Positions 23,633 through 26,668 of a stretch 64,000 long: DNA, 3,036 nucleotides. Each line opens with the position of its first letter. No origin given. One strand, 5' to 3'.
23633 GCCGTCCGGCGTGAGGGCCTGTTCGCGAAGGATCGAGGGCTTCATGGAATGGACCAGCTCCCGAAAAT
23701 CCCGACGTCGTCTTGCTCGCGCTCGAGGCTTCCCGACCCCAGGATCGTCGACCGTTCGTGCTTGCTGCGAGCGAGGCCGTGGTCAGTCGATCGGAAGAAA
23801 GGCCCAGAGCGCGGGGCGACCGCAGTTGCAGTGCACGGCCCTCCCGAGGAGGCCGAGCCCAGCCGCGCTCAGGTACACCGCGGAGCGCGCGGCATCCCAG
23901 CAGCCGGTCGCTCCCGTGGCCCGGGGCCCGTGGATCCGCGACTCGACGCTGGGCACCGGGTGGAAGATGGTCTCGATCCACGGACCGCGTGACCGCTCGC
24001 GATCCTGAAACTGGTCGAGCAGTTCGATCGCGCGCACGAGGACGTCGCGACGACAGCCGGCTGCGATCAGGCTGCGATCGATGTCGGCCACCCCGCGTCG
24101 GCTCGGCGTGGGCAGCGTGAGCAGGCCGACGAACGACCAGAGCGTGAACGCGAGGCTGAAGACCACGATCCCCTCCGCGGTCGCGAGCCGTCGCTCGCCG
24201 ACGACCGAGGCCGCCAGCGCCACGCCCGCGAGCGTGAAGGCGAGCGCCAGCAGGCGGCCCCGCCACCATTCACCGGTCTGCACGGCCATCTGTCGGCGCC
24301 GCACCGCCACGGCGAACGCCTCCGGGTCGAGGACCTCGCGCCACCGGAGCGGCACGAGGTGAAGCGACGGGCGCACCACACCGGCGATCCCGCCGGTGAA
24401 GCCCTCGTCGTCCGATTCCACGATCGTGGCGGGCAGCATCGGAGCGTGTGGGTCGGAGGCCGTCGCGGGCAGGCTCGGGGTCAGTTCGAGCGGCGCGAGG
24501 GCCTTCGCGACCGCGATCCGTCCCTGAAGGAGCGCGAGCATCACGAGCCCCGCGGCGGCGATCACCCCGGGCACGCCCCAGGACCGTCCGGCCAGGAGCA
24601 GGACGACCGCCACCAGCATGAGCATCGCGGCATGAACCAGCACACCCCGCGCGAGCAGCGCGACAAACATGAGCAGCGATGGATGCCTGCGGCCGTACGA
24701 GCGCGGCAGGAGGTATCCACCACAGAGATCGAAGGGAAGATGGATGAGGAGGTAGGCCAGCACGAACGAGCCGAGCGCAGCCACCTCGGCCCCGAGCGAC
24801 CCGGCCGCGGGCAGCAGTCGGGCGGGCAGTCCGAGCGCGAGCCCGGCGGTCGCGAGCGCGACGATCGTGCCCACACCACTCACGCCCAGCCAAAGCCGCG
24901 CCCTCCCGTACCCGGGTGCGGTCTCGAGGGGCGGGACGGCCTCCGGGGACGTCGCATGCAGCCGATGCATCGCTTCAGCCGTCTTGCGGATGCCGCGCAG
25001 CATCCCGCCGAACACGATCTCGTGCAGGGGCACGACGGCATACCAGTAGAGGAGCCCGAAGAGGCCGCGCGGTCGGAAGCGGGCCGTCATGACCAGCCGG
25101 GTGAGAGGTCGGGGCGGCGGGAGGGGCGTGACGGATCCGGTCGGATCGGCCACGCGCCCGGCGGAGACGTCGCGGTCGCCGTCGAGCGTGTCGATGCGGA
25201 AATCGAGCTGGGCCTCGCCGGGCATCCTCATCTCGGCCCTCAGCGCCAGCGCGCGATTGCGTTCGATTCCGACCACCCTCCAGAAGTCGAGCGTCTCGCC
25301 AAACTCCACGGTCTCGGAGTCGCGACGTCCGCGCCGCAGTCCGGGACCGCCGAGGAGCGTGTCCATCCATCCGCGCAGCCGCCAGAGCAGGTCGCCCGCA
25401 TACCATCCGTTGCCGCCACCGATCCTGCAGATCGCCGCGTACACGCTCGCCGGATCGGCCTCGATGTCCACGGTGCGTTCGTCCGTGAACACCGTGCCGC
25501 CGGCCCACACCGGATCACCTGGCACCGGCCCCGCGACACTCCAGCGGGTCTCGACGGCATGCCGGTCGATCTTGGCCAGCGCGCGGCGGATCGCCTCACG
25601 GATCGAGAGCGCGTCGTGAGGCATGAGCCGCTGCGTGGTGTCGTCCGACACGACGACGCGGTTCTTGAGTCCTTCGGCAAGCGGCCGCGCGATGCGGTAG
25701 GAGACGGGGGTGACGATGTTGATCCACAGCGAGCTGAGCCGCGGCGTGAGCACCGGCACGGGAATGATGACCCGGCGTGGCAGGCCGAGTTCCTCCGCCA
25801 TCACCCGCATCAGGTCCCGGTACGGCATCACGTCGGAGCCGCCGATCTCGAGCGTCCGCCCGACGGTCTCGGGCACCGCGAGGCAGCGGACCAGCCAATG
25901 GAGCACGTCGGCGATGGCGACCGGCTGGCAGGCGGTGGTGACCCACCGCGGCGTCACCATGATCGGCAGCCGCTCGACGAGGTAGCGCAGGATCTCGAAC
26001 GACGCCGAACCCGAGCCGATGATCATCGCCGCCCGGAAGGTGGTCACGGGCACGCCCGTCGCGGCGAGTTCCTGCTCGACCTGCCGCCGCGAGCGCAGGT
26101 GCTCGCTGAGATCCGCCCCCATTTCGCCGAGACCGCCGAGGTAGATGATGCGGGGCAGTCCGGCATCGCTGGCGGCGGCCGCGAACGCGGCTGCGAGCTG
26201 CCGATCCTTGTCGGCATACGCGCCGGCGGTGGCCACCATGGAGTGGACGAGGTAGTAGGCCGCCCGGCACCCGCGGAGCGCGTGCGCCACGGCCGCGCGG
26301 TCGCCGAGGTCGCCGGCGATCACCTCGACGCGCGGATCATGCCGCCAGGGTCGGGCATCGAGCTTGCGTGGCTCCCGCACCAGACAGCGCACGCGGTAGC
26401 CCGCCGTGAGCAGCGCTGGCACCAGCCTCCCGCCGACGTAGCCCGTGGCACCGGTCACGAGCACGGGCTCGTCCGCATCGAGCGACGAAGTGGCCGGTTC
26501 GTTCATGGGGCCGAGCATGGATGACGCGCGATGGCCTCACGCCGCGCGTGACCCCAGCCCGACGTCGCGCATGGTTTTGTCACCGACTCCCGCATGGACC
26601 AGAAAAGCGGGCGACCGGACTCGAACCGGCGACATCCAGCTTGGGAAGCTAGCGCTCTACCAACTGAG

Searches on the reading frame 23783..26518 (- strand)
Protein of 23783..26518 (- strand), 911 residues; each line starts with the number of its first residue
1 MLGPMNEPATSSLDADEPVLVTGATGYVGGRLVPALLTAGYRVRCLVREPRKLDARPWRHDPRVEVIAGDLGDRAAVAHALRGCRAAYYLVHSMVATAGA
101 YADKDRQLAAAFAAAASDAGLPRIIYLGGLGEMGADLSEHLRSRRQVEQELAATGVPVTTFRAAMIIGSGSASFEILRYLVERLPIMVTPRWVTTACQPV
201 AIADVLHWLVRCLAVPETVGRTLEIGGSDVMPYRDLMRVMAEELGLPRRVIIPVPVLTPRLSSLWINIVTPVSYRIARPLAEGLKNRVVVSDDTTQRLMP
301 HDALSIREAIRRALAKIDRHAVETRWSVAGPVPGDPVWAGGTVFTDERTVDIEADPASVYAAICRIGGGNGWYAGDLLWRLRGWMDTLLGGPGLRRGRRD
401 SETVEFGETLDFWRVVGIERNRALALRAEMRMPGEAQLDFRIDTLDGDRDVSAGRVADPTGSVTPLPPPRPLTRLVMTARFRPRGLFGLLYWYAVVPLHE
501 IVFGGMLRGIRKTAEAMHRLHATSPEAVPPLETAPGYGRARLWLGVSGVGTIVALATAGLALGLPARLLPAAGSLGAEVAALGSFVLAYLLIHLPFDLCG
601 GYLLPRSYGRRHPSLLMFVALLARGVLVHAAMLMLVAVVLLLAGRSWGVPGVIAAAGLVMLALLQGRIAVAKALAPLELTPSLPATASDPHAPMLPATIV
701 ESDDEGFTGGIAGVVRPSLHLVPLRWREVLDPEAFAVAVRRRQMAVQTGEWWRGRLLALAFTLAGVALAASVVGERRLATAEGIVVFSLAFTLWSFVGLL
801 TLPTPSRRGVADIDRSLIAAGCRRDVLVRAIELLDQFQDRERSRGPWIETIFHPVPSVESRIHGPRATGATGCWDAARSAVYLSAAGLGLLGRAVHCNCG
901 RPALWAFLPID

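Call 39: search_protein_families(library=pfam, proteins=[window:23783-26518:-], max_evalue=0.00001)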
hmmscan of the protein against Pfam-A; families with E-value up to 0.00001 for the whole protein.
window:23783-26518:- (911 aa): 5 families
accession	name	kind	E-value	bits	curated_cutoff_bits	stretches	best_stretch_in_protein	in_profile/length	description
PF11066.14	DUF2867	-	4.1e-32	111.9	27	1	338-506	1-142/142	Protein of unknown function (DUF2867)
PF05368.20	NmrA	-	3.9e-17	63.2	27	1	18-164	4-151/298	NmrA-like family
PF13460.12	NAD_binding_10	-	2.4e-16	60.6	27.2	1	23-165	1-145/184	NAD(P)H-binding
PF01370.27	Epimerase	-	2.7e-10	40.5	20.9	1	19-136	1-122/240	NAD dependent epimerase/dehydratase family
PF16363.11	GDP_Man_Dehyd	-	6.5e-06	26.3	27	1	20-85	1-75/332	GDP-mannose 4,6 dehydratase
